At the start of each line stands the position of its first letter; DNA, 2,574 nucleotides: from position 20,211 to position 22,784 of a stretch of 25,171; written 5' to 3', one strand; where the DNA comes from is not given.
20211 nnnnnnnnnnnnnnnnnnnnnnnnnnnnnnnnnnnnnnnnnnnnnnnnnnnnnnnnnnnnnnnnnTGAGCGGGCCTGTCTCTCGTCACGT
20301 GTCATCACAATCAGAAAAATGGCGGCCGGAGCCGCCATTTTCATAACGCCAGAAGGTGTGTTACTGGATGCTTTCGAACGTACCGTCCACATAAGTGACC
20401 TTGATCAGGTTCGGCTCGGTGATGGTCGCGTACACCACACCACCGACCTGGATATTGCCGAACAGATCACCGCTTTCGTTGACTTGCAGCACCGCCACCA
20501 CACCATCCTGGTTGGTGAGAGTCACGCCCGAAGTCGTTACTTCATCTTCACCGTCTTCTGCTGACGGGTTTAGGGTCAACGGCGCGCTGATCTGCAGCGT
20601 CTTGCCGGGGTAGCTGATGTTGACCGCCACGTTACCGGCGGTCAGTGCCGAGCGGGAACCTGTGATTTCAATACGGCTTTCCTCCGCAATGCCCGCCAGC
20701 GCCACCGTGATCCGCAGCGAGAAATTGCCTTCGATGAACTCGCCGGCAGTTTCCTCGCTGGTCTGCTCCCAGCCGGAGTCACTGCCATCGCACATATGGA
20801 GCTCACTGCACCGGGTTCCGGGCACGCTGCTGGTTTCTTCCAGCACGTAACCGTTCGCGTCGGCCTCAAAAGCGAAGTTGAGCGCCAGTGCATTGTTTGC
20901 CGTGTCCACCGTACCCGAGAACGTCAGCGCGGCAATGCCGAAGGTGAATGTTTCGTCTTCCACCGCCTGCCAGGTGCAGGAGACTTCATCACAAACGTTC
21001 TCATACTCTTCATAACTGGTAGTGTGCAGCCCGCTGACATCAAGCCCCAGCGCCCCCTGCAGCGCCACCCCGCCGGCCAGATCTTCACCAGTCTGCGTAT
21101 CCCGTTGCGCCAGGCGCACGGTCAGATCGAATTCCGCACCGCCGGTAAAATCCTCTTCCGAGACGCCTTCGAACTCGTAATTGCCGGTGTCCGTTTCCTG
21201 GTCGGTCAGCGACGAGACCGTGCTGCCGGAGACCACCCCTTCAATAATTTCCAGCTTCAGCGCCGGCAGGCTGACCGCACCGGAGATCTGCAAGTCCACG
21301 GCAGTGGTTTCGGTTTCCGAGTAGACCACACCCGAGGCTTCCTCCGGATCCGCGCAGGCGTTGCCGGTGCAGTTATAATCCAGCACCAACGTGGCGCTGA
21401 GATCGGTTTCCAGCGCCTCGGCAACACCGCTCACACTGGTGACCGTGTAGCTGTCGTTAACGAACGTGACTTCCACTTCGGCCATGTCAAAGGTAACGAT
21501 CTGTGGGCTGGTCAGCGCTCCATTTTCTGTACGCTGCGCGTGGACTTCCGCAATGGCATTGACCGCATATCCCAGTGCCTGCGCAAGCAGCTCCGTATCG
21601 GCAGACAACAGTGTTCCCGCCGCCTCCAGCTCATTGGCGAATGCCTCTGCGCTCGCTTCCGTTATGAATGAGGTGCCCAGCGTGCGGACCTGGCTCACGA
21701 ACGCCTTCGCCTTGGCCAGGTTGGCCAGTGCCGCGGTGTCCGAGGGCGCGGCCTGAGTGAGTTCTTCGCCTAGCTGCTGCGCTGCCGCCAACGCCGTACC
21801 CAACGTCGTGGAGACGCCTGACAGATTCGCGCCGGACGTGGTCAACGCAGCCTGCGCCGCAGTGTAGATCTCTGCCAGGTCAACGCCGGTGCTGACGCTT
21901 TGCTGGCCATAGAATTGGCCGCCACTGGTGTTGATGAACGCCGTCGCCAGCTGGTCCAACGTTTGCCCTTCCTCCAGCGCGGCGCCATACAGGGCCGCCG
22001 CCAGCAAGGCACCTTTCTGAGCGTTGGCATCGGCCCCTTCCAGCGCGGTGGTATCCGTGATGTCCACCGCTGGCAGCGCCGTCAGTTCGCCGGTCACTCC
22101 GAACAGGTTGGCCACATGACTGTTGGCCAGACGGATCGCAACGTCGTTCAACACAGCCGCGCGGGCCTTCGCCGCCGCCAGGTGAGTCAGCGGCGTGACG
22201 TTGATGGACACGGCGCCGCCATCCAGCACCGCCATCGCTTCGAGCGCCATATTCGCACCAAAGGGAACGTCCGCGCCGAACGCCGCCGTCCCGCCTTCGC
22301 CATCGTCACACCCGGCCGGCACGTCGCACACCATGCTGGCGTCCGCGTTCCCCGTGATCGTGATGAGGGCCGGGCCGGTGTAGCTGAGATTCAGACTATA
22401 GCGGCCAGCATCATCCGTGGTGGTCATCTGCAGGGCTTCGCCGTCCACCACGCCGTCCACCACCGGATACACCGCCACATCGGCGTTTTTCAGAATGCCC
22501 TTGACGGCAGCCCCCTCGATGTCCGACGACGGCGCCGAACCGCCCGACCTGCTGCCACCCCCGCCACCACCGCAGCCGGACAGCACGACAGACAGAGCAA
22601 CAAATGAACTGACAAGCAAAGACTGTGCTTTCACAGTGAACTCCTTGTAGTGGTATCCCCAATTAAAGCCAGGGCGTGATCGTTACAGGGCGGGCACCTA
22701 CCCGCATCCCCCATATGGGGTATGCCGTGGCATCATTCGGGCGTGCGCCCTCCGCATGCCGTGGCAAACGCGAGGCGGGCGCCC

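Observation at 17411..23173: Three-gene block: LuxR-HTH/pseudo-hydrolase regulator, orphan beta-barrel OMP, and giant acidic Gly-tethered surface lipoprotein with long repeat-containing leader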

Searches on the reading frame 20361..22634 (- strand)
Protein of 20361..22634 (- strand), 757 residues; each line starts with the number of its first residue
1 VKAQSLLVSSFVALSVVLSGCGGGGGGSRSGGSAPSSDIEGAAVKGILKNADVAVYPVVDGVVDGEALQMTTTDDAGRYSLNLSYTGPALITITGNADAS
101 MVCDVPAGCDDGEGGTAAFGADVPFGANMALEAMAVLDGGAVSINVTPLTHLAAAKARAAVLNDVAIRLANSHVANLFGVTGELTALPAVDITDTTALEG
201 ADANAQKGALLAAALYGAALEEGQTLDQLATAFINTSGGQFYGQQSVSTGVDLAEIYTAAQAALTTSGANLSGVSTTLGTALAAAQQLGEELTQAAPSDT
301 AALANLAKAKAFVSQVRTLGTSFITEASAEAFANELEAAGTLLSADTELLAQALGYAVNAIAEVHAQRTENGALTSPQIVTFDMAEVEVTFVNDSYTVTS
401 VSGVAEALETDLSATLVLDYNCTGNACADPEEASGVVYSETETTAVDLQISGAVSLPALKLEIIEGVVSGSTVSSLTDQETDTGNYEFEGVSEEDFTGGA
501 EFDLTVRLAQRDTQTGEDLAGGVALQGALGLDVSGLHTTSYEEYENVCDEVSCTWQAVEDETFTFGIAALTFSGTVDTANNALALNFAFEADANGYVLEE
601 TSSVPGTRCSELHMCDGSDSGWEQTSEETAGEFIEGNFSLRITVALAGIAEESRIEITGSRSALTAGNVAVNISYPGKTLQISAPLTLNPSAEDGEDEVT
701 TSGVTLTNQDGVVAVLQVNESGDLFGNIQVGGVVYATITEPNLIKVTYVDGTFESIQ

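Call 3: search_protein_families(library=pfam, proteins=[window:20361-22634:-], max_evalue=1)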
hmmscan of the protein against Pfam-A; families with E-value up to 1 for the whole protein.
window:20361-22634:- (757 aa): 1 family
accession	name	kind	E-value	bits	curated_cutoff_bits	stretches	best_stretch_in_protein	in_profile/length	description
PF13620.12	CarboxypepD_reg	-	0.21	12.4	32.3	1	50-94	16-55/82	Carboxypeptidase regulatory-like domain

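Call 4: search_protein_families(library=ncbifam, proteins=[window:20361-22634:-], max_evalue=1)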
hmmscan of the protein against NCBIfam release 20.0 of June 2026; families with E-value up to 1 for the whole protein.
window:20361-22634:- (757 aa): 0 families

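Call 9: find_homologous_proteins(query=window:20361-22634:-)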
Query window:20361-22634:- (757 aa): 11 proteins with E <= 0.001 among 8000 candidates.
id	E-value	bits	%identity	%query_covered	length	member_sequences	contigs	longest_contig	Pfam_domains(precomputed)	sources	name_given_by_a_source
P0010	0.0e+0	1579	100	100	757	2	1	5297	-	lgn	-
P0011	0.0e+0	1374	87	100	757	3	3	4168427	-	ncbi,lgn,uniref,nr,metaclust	ncbi:heme utilization/adhesion protein [Isoalcanivorax pacificus W11-5]|uniref:Heme utilization/adhe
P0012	0.0e+0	1312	84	100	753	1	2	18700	-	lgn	-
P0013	3.1e-210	719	51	100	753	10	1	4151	-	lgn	-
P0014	3.2e-176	606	47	100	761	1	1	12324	-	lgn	-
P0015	1.8e-139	485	44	95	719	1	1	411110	-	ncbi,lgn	ncbi:MAG: hypothetical protein ACK4SX_08240 [Alcanivoracaceae bacterium]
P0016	4.8e-138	480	44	94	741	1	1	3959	-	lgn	-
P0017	1.1e-130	456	43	95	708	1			-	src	-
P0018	5.6e-30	123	29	99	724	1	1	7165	-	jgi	-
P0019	4.4e-26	110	34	37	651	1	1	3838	-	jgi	-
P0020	1.8e-19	88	23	94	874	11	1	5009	-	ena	-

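Call 16: find_encoding_contigs(protein=P0011, flank=10000, max_places=3)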
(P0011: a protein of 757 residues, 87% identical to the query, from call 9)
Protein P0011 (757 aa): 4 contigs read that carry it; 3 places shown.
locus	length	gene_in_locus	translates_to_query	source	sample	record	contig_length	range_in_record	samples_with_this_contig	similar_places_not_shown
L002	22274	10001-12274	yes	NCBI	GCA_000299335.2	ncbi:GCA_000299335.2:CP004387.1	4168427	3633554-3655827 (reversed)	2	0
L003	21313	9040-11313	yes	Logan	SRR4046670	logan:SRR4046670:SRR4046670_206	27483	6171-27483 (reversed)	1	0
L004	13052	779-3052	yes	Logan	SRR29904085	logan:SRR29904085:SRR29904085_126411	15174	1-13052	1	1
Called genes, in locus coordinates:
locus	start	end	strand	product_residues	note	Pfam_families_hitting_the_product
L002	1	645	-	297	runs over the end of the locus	PF10118:Metal_hydrol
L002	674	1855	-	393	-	PF00108:Thiolase_N, PF02803:Thiolase_C, PF22691:Thiolase_C_1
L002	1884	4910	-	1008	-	PF00106:adh_short, PF08659:KR, PF13561:adh_short_C2, PF22622:MFE-2_hydrat-2_N, PF01575:MaoC_dehydratas, PF02036:SCP2, PF14864:Alkyl_sulf_C (faint), PF02036:SCP2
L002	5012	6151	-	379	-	PF02771:Acyl-CoA_dh_N, PF02770:Acyl-CoA_dh_M, PF00441:Acyl-CoA_dh_1, PF08028:Acyl-CoA_dh_2, PF22924:ACOX_C_alpha1 (weak)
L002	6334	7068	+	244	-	PF00440:TetR_N, PF17940:TetR_C_31 (weak)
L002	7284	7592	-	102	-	-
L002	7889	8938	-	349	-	PF02222:ATP-grasp, PF17769:PurK_C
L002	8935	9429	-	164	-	PF00731:AIRC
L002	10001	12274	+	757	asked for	-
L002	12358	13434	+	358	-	-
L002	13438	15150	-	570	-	PF00561:Abhydrolase_1, PF12146:Hydrolase_4 (faint)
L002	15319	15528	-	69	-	-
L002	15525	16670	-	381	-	PF03929:PepSY_TM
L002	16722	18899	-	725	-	PF07715:Plug, PF00593:TonB_dep_Rec_b-barrel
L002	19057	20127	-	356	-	PF05359:DUF748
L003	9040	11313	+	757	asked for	-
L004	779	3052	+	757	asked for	-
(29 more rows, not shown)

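Call 17: find_encoding_contigs(protein=P0018, flank=10000, max_places=3)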
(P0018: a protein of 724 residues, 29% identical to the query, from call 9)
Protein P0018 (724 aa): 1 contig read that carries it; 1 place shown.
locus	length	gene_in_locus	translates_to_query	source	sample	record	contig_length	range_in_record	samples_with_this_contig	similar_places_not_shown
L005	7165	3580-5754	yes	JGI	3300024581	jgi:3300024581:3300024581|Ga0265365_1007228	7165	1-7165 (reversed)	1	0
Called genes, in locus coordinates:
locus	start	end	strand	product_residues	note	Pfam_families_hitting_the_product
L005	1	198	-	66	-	?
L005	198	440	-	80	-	-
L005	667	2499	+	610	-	PF00920:ILVD_EDD_N, PF24877:ILV_EDD_C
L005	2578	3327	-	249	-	PF01925:TauE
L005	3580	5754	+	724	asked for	-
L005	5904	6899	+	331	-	-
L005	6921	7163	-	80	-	?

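Call 18: find_encoding_contigs(protein=P0020, flank=10000, max_places=3)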
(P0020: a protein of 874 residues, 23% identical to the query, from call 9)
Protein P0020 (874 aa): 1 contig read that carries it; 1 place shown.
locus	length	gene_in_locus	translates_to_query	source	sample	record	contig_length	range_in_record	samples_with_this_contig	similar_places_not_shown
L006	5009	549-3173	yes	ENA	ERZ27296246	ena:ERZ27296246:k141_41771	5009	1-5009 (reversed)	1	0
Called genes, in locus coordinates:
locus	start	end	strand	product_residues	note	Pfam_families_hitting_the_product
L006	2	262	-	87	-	?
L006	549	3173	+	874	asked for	-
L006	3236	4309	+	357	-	-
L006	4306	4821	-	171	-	PF14539:DUF4442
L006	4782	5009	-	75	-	?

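Call 19: find_encoding_contigs(protein=P0014, flank=10000, max_places=3)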
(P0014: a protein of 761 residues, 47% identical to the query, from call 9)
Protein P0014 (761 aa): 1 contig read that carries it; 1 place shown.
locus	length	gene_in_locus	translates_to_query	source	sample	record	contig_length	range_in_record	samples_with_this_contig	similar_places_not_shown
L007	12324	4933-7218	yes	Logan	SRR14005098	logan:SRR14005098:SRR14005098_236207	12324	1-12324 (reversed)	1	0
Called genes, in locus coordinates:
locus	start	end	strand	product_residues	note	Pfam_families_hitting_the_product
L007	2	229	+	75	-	?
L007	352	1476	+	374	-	PF25917:BSH_RND, PF25973:BSH_CzcB (weak), PF25876:HH_MFP_RND, PF25944:Beta-barrel_RND, PF25967:RND-MFP_C (weak), PF25989:YknX_C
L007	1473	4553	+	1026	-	PF00873:ACR_tran, PF03176:MMPL, PF02355:SecD_SecF_C (weak)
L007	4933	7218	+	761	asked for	-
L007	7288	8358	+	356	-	-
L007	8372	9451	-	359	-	PF03702:AnmK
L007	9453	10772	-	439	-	PF04225:LysM_OapA, PF22310:NMB0315_dom_I (weak), PF19425:Csd3_N2, PF01551:Peptidase_M23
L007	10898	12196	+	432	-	PF00579:tRNA-synt_1b, PF22421:SYY_C-terminal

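Call 39: search_solved_structures(query=A2, max_evalue=1)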
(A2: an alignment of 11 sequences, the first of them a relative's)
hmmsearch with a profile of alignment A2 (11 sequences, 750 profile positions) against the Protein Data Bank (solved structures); distinct sequences matched with E-value up to 1: 4.
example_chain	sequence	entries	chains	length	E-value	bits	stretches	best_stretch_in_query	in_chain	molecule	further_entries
1dhk_B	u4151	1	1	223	0.096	14.1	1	448-633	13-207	BEAN LECTIN-LIKE INHIBITOR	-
7mbz_E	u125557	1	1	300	0.1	14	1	7-54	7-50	Lipoprotein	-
4z8n_A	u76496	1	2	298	0.12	13.8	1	331-434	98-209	Reticulocyte-binding protein 2a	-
1viw_B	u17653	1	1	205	0.25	12.7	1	448-631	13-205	ALPHA-AMYLASE-INHIBITOR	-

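Call 46: predict_structure(alignment_id=A2)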
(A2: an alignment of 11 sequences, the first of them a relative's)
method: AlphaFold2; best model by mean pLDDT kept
length: 757 residues; sequences in the alignment: 11
mean_pLDDT: 76.2   pTM: 0.57
mean pLDDT of the five models: 76.2, 74.9, 73.8, 73.6, 73.3
residues with pLDDT >= 90: 90; 70-90: 477; 50-70: 116; < 50: 74
segments of 3 or more residues with pLDDT < 50: 1-36, 237-239, 243-249, 432-434, 612-632
pLDDT, mean of each block of 10 residues (from residue 1): 36 36 26 50 75 87 83 89 85 90 86 84 83 84 87 83 79 81 82 88 88 85 78 57 47 79 88 85 73 57 78 85 63 70 81 86 81 83 87 91 89 88 73 63 86 94 90 85 78 86 92 88 88 85 82 78 80 84 84 67 67 42 40 65 77 81 62 86 73 55 84 82 77 71 64 67
secondary structure, 60 per line:
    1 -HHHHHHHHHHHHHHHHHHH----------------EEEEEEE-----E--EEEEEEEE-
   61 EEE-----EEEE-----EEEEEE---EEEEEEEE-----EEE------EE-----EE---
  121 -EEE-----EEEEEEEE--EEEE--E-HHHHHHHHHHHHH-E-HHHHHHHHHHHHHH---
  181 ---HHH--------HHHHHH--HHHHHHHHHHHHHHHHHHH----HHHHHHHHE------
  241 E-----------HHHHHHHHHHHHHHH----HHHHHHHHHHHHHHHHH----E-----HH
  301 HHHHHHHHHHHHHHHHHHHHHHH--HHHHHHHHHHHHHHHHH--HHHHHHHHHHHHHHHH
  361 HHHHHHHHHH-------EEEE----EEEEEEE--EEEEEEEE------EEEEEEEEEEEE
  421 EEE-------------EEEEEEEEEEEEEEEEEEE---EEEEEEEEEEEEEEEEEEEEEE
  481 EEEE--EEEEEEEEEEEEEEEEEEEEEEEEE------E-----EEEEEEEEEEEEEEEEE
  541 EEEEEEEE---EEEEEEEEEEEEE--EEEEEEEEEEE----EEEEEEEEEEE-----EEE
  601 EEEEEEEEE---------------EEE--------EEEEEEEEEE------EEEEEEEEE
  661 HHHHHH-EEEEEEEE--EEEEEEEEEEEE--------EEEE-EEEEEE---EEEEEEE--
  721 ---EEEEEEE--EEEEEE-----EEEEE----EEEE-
elements in order (helices of 4 or more, strands of 3 or more residues): H2-20 E37-43 E52-59 E61-63 E69-72 E78-83 E87-94 E100-102 E122-124 E130-137 E140-143 H148-160 H164-177 H195-200 H203-221 H226-233 H253-267 H272-288 H299-323 H326-342 H345-370 E378-381 E386-392 E395-402 E409-423 E437-455 E459-484 E487-511 E524-548 E552-564 E567-577 E582-592 E598-609 E625-627 E636-645 E652-660 H661-666 E668-675 E678-689 E698-701 E703-708 E712-718 E724-730 E733-738 E744-748 E753-756

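Call 78: fold_search(model_id=the predicted structure, library=pdb)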
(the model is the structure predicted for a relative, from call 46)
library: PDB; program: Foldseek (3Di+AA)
matches with E <= 10: 645; with E <= 0.001: 0
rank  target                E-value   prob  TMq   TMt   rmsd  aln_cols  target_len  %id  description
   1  9coo_A                1.0e-03  0.20  0.07  0.11  28.1       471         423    9  Nanobody 4 bound to Apolipoprotein B 100 (released 2024-12-25)
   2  4v4c_B                8.5e-03  1.00  0.09  0.24   3.0       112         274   12  Crystal Structure of Pyrogallol-Phloroglucinol Transhydroxylase from Pelobacter acidigallici (released 2014-07-09)
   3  8fia_A                8.5e-03  0.10  0.07  0.04  30.6       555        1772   10  The structure of fly Teneurin self assembly (released 2023-05-03)
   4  9enr_A                8.5e-03  0.08  0.05  0.03  35.2       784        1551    6  Vitellogenin from the honey bee hemolymph (released 2025-03-26)
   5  9h89_A                1.1e-02  0.12  0.08  0.09  30.9       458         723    8  BAM-hinge (LVPR) suppressor (T434A) (released 2025-10-22)
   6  9n2d_A                1.2e-02  0.07  0.06  0.07  30.3       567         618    9  Cryo-EM structure of an extended F. johnsoniae BAM complex, composite map (released 2025-07-09)
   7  8a1d_A                1.9e-02  0.07  0.06  0.07  42.3       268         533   10  Structure of murine perforin-2 (Mpeg1) pore in ring form (released 2022-07-20)
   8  4oq1                  2.0e-02  0.97  0.09  0.18   7.9       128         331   12  Structure of the Streptococcal ancillary pilin (released 2014-04-23)
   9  8ypt_C                2.6e-02  0.13  0.10  0.09  27.6       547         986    8  Cryo-EM structure of BfUbb-ButCD complex (released 2024-09-25)
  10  4epa                  3.0e-02  0.47  0.14  0.17  26.9       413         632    9  The crystal structure of the ferric yersiniabactin uptake receptor FyuA from Yersinia pestis (released 2012-06-20)
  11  1uyn                  3.2e-02  0.28  0.10  0.18  21.4       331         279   10  Translocator domain of autotransporter NalP from Neisseria meningitidis (released 2004-03-18)
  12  9ijj_y                3.2e-02  0.06  0.07  0.05  33.4       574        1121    8  In situ structure of the central apparatus in mouse sperm axoneme. (released 2025-06-04)
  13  8bnz_P                3.7e-02  0.54  0.14  0.28  22.4       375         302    8  BAM-EspP complex structure with BamA-G431C/EspP-N1293C mutations in nanodisc (released 2023-04-26)
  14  6sli_B                3.7e-02  0.13  0.10  0.09  25.7       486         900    8  Structure of the RagAB peptide transporter (released 2020-05-20)
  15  9clm_A                4.1e-02  0.13  0.11  0.10  22.8       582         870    7  Transferrin Binding Protein A in complex with transferrin binding protein B and two molecules of transferrin (released 2026-03-04)
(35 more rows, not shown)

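Call 93: find_homologous_proteins(query=A8, max_evalue=0.001)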
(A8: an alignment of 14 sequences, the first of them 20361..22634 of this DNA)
Query A8 (14 sequences) (757 aa, profile of the alignment): 22 proteins with E <= 0.001 among 8000 candidates.
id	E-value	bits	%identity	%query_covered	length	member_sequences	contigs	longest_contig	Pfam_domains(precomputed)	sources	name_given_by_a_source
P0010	5.8e-261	886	100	100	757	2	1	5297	-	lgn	-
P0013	3.3e-254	864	51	100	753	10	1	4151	-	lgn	-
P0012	9.8e-251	852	84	100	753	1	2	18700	-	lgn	-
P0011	4.1e-250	850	87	100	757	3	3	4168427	-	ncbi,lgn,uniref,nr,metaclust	ncbi:heme utilization/adhesion protein [Isoalcanivorax pacificus W11-5]|uniref:Heme utilization/adhe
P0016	1.2e-248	845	44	94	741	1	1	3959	-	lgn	-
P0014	3.5e-247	841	47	100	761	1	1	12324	-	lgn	-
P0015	2.9e-235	801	44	95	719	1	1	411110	-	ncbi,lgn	ncbi:MAG: hypothetical protein ACK4SX_08240 [Alcanivoracaceae bacterium]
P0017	1.6e-208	713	43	95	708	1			-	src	-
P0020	2.8e-205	702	23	94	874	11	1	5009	-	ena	-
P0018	4.7e-195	668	29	99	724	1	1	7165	-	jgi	-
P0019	1.7e-155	537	34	37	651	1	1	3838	-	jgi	-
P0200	8.6e-24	102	29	27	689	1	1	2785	-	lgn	-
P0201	1.6e-22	98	34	8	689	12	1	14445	-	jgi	-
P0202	6.2e-18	83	30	21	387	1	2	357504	-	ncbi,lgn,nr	ncbi:MAG: hypothetical protein GJT30_14095 [Geobacter sp.]|nr:hypothetical protein [Geobacter sp.]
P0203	2.8e-15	74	29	19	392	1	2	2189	-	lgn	-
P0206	2.0e-12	64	37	15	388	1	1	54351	-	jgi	jgi:hypothetical protein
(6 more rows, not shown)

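Call 98: find_related_loci(query=P0206, collection=metagenome_contigs, flank=6000)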
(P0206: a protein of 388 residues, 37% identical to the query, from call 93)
Query P0206 (388 aa) in metagenome_contigs; peptide patterns used: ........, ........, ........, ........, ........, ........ (x = any residue, [..] = any of these).
132 stretches matched a pattern; 2 encode a relative of the query (tblastn E <= 1e-3); 2 distinct loci.
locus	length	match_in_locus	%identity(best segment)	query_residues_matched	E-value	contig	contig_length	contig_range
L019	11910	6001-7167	83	1-388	0e+0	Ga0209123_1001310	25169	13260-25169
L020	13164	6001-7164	80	1-388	0e+0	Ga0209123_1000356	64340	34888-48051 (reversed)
